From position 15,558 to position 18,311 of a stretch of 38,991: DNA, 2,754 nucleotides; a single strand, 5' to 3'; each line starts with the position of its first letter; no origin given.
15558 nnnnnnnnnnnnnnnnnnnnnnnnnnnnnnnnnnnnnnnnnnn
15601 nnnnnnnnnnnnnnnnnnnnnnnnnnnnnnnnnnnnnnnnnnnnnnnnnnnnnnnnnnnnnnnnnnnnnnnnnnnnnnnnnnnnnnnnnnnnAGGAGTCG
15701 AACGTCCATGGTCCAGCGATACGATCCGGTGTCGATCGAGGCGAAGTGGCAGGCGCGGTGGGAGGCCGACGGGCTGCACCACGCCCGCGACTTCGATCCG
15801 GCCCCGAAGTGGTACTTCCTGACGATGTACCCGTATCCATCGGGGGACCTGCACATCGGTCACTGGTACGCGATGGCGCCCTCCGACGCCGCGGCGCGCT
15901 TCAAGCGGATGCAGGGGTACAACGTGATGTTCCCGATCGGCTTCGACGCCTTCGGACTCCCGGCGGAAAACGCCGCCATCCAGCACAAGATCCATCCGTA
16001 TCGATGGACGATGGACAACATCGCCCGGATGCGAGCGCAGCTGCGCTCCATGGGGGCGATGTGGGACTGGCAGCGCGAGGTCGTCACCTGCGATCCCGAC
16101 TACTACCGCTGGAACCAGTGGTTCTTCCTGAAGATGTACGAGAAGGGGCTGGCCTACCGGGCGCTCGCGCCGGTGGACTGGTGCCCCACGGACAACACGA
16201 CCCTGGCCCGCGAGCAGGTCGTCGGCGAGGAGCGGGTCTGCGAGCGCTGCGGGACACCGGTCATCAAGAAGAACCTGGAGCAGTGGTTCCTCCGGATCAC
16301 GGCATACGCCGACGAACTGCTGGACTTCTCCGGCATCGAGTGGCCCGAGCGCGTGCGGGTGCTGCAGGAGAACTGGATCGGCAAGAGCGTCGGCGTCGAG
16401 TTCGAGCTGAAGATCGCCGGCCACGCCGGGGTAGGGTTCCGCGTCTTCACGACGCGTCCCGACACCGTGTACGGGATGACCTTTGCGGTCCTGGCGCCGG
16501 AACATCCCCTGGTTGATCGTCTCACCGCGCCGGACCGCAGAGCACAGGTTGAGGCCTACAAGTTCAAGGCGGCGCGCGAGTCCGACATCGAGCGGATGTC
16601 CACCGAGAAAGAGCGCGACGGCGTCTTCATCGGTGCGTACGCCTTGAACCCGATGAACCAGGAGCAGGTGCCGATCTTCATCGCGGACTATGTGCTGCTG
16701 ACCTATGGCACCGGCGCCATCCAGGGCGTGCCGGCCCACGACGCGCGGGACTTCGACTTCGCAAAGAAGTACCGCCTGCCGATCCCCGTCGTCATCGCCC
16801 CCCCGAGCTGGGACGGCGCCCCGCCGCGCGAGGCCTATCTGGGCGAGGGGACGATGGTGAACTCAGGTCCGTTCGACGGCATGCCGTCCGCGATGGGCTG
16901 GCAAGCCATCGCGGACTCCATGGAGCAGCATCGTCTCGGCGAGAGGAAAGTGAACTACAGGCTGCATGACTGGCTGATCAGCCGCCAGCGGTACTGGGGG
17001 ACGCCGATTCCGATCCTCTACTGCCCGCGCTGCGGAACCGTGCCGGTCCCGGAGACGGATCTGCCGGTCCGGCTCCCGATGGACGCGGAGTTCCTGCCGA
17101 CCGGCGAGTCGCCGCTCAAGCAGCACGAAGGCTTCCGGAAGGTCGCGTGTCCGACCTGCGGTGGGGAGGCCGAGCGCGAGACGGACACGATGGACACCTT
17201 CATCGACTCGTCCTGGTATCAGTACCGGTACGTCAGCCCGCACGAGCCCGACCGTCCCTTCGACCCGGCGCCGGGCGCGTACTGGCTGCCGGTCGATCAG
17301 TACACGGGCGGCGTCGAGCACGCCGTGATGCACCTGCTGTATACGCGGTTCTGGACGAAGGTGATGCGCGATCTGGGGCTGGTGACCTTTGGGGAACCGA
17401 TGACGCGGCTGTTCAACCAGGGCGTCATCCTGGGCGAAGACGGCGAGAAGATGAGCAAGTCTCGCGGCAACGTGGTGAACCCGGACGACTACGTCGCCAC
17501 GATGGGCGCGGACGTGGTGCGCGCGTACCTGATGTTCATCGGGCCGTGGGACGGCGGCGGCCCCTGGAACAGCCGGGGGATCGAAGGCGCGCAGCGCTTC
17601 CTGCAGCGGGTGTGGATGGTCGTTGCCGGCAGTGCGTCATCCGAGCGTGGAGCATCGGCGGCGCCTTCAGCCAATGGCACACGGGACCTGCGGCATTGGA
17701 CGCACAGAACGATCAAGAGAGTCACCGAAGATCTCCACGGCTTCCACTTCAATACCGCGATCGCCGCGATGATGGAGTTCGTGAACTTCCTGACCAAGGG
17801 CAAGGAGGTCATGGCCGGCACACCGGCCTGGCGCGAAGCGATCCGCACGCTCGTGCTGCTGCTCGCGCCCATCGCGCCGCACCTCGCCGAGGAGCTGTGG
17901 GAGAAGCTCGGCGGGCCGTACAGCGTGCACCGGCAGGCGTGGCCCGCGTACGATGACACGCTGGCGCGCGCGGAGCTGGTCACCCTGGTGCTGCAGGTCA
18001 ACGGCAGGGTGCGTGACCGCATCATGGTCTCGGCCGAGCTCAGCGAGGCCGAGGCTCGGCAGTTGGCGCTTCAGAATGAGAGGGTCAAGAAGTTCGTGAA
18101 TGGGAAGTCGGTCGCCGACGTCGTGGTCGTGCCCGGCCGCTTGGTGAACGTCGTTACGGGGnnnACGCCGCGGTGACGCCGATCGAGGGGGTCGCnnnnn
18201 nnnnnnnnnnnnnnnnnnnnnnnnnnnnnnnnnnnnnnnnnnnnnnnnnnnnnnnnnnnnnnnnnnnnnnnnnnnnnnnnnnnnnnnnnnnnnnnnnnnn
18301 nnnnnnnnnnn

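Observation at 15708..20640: Tandem, deeply diverged leuS paralogs; the second copy has altered class-I signature and editing motifs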

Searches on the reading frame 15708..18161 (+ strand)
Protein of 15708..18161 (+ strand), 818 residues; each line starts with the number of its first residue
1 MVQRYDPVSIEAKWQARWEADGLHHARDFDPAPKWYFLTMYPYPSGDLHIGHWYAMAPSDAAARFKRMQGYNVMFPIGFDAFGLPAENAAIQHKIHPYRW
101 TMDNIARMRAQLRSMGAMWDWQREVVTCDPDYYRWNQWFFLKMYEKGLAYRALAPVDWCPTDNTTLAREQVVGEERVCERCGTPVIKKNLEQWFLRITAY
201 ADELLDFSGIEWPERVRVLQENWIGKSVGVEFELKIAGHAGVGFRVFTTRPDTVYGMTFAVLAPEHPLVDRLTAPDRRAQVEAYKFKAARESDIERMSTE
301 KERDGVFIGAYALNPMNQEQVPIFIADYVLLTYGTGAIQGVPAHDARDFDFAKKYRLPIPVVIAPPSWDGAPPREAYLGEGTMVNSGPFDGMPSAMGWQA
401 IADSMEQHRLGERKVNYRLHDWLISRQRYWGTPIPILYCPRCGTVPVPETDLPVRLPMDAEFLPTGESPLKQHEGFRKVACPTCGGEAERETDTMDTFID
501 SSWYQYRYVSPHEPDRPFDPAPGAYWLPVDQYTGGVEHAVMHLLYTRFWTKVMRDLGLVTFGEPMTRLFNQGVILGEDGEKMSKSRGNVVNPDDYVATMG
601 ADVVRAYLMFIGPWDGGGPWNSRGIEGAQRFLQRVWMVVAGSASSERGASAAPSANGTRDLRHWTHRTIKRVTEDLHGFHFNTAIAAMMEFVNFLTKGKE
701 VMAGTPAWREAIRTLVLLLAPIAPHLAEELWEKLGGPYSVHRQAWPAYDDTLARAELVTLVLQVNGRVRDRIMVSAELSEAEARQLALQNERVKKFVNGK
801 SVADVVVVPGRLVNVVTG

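Call 4: search_protein_families(library=pfam, proteins=[window:15708-18161:+])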
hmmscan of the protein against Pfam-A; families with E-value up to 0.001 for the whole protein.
window:15708-18161:+ (818 aa): 5 families
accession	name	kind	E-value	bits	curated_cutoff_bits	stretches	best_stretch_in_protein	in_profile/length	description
PF13603.12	tRNA-synt_1_2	-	2e-62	210.4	25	1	221-405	1-184/185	Leucyl-tRNA synthetase, editing domain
PF00133.28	tRNA-synt_1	-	4.2e-50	171.1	22.7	2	14-206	2-205/414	tRNA synthetases class I (I, L, M and V)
PF09334.17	tRNA-synt_1g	-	6.7e-30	104.6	20.1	2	40-184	6-158/391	tRNA synthetases class I (M)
PF08264.19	Anticodon_1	-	3.4e-24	85.8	25.1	1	660-779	3-143/148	Anticodon-binding domain of tRNA ligase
PF00579.31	tRNA-synt_1b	-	0.00054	19.8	21.1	0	543-594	164-212/292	tRNA synthetases class I (W and Y)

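Call 5: search_protein_families(library=ncbifam, proteins=[window:15708-18161:+])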
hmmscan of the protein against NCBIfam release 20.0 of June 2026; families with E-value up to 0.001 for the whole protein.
window:15708-18161:+ (818 aa): 19 families
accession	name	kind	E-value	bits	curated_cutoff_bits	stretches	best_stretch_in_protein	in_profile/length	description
TIGR00396.1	leuS_bact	equivalog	3.5e-294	978.2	548.4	1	6-816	2-841/843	leucine--tRNA ligase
TIGR00422.1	valS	equivalog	1.8e-83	281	612.1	3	418-787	397-755/863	valine--tRNA ligase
NF009687.0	PRK13208.1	equivalog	6.6e-83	279.2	738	2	3-172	8-190/801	valine--tRNA ligase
NF008957.0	PRK12300.1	subfamily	2.3e-71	241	677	3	6-171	5-194/946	leucine--tRNA ligase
TIGR00392.1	ileS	equivalog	3e-66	224.2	621.4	2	418-770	459-834/861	isoleucine--tRNA ligase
NF004349.1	PRK05729.1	equivalog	1.3e-63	215.6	704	3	419-788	391-740/860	valine--tRNA ligase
TIGR00395.1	leuS_arch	equivalog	4.1e-62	210.4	648.5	3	578-788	617-829/938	leucine--tRNA ligase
NF011492.0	PRK14900.1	equivalog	1.2e-41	142.6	1783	3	419-745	407-716/1044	valine--tRNA ligase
NF000540.1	alt_ValS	exception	3e-39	134.6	900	2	418-770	428-778/827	valine--tRNA ligase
NF008900.0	PRK12267.1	equivalog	6.5e-30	104.2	598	2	34-207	5-175/648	methionine--tRNA ligase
TIGR00398.1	metG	equivalog_domain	2.1e-29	102.6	336.35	2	41-179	7-143/530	methionine--tRNA ligase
NF000258.1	MupB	exception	5.9e-24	84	1900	1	403-609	424-615/1033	mupirocin-resistant isoleucine--tRNA ligase MupB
NF001100.0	PRK00133.1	equivalog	1.4e-23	83.3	587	1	41-180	13-147/676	methionine--tRNA ligase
NF000257.1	MupA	exception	1.8e-23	82.3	1900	1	409-614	426-619/1024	mupirocin-resistant isoleucine--tRNA ligase MupA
NF040702.1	ileS_w_GNAT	exception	3.4e-20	71.3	1999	2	9-167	21-203/1100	isoleucine--tRNA ligase, N-acetyltransferase domain-containing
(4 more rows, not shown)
